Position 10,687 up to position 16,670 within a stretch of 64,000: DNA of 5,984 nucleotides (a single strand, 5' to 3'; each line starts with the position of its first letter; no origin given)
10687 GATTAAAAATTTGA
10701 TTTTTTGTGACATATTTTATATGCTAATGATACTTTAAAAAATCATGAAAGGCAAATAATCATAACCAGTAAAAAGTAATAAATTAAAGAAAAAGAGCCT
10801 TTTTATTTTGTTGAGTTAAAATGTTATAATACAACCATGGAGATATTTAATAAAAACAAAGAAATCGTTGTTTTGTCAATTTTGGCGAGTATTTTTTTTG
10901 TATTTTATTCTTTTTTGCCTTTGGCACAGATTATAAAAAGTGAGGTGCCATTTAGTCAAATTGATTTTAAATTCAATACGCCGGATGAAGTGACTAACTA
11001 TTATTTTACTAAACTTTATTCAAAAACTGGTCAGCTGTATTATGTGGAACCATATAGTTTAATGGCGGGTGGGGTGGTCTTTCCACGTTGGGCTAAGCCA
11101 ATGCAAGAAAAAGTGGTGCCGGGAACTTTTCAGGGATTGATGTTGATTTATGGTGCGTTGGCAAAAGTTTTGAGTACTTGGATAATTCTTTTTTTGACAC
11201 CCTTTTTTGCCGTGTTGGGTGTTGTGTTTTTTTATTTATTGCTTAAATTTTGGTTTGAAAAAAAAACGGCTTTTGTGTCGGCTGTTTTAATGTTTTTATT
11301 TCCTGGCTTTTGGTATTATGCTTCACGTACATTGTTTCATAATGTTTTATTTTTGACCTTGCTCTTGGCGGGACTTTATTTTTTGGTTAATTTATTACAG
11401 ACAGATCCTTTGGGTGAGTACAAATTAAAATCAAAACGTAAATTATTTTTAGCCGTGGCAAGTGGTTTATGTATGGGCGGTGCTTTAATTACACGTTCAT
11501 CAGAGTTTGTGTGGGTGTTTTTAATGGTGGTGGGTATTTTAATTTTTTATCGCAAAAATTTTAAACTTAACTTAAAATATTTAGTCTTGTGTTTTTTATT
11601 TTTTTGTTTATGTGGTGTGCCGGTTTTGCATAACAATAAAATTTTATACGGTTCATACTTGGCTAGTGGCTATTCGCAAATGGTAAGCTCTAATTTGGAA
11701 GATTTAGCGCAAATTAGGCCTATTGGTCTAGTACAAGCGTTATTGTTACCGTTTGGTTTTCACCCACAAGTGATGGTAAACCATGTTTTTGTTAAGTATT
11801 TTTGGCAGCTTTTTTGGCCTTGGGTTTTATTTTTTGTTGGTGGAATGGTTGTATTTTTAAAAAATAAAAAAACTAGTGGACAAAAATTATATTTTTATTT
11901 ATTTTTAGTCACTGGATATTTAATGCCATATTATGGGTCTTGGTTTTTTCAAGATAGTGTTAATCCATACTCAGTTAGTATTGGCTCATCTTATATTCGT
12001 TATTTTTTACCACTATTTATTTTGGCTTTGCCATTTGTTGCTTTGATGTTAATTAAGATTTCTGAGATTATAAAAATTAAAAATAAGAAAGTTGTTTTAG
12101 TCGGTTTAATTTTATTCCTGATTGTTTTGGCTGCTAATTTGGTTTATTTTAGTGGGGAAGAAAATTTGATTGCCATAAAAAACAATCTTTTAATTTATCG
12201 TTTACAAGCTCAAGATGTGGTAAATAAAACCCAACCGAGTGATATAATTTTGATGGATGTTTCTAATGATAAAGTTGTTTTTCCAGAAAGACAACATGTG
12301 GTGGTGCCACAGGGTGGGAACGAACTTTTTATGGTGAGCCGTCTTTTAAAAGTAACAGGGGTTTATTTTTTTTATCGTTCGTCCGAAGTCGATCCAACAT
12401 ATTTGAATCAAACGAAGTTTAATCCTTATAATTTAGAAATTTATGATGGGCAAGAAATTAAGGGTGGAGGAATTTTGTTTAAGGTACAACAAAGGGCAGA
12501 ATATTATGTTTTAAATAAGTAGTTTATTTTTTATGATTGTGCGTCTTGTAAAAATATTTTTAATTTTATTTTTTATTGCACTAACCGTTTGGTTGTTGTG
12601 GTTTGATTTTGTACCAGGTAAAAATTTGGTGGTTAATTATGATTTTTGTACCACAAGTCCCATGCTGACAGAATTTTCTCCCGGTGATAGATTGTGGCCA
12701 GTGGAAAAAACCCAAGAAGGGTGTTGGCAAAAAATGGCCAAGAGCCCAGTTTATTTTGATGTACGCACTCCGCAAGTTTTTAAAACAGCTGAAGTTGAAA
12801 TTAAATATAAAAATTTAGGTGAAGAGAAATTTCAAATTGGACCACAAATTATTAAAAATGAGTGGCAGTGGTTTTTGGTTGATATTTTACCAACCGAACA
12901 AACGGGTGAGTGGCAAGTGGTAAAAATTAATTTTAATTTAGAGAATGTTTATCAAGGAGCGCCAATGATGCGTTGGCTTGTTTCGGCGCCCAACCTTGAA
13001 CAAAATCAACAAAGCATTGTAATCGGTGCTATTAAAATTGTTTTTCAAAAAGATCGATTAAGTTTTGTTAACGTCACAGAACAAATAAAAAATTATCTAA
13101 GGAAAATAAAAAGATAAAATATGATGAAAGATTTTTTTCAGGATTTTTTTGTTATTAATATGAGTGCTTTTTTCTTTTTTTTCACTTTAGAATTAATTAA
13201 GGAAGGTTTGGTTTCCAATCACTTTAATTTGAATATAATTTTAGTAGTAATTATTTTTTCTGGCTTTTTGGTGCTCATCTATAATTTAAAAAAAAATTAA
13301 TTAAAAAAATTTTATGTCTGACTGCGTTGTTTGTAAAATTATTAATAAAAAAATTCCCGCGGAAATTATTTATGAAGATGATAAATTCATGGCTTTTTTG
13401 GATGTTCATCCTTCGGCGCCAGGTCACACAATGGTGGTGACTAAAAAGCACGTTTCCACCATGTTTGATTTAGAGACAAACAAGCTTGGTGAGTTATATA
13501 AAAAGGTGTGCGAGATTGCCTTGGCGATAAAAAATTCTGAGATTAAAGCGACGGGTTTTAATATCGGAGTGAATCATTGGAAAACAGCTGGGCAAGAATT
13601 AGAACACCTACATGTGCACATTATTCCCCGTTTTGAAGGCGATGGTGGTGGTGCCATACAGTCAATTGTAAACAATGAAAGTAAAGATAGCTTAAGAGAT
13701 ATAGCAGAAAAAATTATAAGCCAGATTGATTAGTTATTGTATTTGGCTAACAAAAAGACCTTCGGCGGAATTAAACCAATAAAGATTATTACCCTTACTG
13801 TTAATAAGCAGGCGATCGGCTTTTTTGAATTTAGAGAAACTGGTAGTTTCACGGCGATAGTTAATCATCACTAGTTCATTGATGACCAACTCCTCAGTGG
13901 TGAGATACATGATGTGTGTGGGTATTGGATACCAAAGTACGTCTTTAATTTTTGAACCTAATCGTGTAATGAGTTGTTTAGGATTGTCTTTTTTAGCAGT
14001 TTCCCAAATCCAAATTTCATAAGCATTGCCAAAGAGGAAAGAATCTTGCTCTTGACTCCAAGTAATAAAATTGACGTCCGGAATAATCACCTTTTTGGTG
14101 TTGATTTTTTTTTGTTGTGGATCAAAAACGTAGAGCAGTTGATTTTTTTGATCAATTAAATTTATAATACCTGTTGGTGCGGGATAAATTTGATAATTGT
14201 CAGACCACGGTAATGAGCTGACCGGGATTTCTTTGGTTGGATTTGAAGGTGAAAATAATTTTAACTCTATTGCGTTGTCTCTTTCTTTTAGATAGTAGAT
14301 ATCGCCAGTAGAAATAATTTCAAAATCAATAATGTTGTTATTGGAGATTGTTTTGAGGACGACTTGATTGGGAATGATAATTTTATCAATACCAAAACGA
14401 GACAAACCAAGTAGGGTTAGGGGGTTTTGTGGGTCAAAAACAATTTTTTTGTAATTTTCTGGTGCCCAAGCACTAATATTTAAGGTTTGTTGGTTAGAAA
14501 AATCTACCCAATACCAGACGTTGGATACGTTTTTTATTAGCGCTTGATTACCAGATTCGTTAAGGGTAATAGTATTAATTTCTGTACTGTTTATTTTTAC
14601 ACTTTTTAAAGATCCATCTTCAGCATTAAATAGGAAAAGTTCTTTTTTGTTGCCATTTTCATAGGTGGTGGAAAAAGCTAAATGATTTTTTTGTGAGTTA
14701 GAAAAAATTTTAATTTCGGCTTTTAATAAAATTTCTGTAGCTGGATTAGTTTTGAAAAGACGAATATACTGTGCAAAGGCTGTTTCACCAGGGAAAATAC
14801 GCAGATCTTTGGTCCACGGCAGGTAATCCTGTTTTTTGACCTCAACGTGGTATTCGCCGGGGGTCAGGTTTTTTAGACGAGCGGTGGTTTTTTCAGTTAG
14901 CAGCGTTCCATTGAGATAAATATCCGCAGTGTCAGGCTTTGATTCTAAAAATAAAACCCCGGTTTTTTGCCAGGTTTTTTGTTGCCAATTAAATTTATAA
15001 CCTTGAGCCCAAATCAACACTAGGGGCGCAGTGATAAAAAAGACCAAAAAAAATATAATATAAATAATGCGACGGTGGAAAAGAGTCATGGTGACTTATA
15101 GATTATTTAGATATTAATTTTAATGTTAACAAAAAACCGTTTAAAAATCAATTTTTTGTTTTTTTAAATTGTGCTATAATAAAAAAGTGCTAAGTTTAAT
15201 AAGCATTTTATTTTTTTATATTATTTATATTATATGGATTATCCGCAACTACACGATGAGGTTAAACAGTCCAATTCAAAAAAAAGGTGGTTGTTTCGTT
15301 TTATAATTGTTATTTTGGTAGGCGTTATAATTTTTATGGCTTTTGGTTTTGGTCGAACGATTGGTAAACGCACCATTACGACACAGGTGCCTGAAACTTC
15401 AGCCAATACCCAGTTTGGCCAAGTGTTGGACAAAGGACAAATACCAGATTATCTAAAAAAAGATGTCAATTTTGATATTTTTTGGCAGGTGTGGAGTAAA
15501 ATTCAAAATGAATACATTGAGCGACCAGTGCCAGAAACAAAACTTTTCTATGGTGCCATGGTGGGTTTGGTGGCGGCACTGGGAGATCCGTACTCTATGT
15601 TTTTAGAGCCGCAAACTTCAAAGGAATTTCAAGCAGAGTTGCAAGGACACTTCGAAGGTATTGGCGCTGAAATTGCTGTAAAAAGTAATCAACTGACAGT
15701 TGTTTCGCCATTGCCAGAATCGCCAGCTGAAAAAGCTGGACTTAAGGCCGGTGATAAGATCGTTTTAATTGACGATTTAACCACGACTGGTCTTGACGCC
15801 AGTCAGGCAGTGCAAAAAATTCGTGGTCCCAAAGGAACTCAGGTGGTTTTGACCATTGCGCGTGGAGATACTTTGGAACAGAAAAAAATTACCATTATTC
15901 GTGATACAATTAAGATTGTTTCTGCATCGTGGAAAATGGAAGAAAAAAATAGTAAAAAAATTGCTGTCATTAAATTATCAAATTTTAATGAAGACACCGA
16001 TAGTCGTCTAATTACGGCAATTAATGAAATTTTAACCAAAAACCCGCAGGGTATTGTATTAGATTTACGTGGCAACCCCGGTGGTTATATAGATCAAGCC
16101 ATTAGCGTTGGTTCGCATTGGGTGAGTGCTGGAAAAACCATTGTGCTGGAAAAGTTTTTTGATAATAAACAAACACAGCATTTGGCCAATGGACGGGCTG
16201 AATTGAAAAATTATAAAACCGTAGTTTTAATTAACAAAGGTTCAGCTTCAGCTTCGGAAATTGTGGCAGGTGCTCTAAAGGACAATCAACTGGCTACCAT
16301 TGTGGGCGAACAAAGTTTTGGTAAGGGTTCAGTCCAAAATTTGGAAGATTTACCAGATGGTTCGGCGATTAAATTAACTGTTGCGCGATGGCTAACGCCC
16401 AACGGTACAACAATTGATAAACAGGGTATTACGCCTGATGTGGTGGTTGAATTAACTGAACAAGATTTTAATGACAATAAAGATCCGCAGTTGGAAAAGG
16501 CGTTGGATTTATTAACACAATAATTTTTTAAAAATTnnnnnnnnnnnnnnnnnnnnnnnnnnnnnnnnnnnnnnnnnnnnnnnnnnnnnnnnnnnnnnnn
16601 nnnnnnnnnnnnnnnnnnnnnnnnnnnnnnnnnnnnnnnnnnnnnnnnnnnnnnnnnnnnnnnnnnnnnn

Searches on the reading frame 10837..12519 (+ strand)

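Call 41: search_protein_families(library=pfam, proteins=[window:10837-12519:+], max_evalue=0.0001)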
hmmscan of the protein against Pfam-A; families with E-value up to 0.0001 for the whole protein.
window:10837-12519:+ (561 aa): 1 family
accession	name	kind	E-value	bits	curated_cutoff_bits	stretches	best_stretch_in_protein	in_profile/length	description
PF13231.12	PMT_2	-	2.5e-05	25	26.1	1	108-258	16-153/160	Dolichyl-phosphate-mannose-protein mannosyltransferase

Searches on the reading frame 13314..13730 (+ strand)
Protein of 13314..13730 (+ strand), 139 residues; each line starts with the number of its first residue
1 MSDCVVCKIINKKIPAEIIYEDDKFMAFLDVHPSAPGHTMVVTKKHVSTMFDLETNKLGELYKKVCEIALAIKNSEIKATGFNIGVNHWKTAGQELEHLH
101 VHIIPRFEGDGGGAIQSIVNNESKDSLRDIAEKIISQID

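Call 42: search_protein_families(library=pfam, proteins=[window:13314-13730:+], max_evalue=0.0001)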
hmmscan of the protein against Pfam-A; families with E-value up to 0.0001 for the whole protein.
window:13314-13730:+ (139 aa): 2 families
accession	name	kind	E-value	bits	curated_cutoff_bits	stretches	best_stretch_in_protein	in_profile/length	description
PF01230.28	HIT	-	4e-25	88.7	21.5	1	12-108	2-97/98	HIT domain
PF11969.13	DcpS_C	-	3.3e-18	66.7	24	1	4-110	2-107/114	Scavenger mRNA decapping enzyme C-term binding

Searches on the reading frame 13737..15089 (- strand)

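Call 42: search_protein_families(library=pfam, proteins=[window:13737-15089:-], max_evalue=0.0001)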
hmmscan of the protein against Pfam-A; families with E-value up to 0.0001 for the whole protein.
window:13737-15089:- (451 aa): 1 family
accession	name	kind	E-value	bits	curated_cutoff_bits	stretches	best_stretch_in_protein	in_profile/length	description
PF08308.17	PEGA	-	8.9e-07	29.2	20.8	1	44-104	2-61/71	PEGA domain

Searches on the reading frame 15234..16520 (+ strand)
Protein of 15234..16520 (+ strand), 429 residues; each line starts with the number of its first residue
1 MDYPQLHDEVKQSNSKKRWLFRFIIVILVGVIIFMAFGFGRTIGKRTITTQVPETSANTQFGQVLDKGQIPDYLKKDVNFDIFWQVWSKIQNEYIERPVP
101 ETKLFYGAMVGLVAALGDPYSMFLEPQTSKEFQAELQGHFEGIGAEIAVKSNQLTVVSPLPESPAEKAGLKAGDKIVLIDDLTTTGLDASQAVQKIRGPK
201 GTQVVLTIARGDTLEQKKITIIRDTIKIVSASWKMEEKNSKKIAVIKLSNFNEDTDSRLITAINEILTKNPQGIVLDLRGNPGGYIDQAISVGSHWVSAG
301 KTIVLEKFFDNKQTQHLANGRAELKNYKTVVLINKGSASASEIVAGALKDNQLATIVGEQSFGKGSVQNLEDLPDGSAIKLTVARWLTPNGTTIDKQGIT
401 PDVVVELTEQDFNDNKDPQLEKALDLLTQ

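Call 42: search_protein_families(library=pfam, proteins=[window:15234-16520:+], max_evalue=0.0001)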
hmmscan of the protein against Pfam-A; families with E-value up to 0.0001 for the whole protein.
window:15234-16520:+ (429 aa): 5 families
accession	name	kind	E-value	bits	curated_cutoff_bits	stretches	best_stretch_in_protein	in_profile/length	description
PF03572.23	Peptidase_S41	-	4.3e-52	176.5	24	1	242-405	1-165/165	Peptidase family S41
PF17820.7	PDZ_6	-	1.2e-12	47.8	27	1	156-210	2-54/54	PDZ domain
PF13180.12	PDZ_2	-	4.5e-10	40.1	27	1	143-220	3-79/80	PDZ domain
PF00595.29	PDZ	-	6.2e-10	39.7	23.2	1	141-208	10-80/81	PDZ domain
PF22694.1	CtpB_N-like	-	5.9e-07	30.3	27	1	79-128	37-85/85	Activating protease CtpB N-terminal domain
